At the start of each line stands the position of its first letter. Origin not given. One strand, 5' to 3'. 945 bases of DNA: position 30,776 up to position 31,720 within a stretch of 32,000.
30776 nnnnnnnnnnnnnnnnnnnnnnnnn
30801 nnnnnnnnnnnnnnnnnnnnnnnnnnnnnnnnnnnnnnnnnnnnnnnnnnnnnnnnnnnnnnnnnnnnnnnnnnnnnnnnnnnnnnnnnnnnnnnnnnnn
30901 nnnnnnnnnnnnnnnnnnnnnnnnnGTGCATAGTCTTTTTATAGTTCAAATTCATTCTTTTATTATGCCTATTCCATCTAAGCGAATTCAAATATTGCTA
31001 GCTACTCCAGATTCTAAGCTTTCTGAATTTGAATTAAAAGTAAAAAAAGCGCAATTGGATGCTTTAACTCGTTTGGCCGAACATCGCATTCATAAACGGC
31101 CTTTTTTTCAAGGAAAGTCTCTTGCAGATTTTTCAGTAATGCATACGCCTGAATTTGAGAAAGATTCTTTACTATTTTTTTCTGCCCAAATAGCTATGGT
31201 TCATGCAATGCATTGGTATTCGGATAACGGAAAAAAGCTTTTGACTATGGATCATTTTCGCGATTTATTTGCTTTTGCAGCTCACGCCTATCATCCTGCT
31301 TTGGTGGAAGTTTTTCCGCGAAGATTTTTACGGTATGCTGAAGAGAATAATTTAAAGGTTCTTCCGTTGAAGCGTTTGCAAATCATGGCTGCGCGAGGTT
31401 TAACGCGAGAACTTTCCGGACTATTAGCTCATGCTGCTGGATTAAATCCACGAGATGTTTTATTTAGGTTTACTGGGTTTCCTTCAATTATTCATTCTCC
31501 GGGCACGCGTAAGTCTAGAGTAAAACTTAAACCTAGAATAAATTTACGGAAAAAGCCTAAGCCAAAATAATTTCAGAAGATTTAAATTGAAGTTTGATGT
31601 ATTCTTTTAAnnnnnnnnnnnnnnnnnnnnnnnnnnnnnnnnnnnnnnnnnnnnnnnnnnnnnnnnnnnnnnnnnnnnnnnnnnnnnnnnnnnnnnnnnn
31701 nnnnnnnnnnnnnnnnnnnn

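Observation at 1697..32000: About a third of the genes are Arg-rich, basic-tailed orphan proteins threaded between the housekeeping genes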

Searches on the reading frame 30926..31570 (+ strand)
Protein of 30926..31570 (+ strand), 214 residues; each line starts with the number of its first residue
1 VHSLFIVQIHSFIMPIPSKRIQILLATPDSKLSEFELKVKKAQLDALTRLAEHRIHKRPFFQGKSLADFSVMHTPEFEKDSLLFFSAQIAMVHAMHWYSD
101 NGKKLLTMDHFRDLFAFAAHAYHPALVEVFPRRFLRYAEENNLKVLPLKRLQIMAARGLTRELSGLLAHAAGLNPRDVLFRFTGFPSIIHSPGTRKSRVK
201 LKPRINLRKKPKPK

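Call 9: search_protein_families(library=pfam, max_evalue=0.1, proteins=[window:30965-31570:+])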
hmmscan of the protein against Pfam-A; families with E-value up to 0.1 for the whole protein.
window:30965-31570:+ (201 aa): 0 families

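Call 38: find_encoding_contigs(protein=window:30965-31570:+, flank=10000, max_places=2)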
Protein window:30965-31570:+ (201 aa): no gene with exactly this product is on record in the collection.

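Call 64: find_encoding_contigs(protein=window:30926-31570:+, flank=10000, max_places=2)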
Protein window:30926-31570:+ (214 aa): 1 contig read that carries it; 1 place shown.
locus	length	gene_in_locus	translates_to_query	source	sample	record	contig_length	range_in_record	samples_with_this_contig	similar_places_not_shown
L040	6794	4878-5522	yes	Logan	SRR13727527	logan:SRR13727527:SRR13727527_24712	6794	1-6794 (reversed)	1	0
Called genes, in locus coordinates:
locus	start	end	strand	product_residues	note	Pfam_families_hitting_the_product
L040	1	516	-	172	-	?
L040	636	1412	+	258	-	-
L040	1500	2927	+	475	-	PF00478:IMPDH, PF00977:His_biosynth (faint), PF00571:CBS, PF03060:NMO, PF01070:FMN_dh, PF01180:DHO_dh (faint)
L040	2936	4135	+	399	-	PF00926:DHBP_synthase, PF00925:GTP_cyclohydro2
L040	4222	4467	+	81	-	-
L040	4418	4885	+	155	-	PF01850:PIN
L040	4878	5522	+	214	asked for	-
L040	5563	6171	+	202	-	-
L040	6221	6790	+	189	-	PF02830:V4R (weak)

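Call 68: search_protein_families(library=pfam, max_evalue=0.01, proteins=[L040:5563-6171:+, L040:4222-4467:+])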
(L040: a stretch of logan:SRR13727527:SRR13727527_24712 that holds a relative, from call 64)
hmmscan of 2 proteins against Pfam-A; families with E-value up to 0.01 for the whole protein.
L040:5563-6171:+ (202 aa): 0 families

L040:4222-4467:+ (81 aa): 0 families

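Call 71: search_protein_families(library=padloc, max_evalue=0.01, proteins=[window:30965-31570:+, L040:5563-6171:+])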
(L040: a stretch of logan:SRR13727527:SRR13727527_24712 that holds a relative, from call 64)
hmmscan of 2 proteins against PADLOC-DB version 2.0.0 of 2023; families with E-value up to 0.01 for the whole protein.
window:30965-31570:+ (201 aa): 0 families

L040:5563-6171:+ (202 aa): 0 families

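Call 72: search_protein_families(library=ncbifam, max_evalue=0.1, proteins=[window:30965-31570:+])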
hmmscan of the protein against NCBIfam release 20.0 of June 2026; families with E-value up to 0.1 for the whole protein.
window:30965-31570:+ (201 aa): 0 families
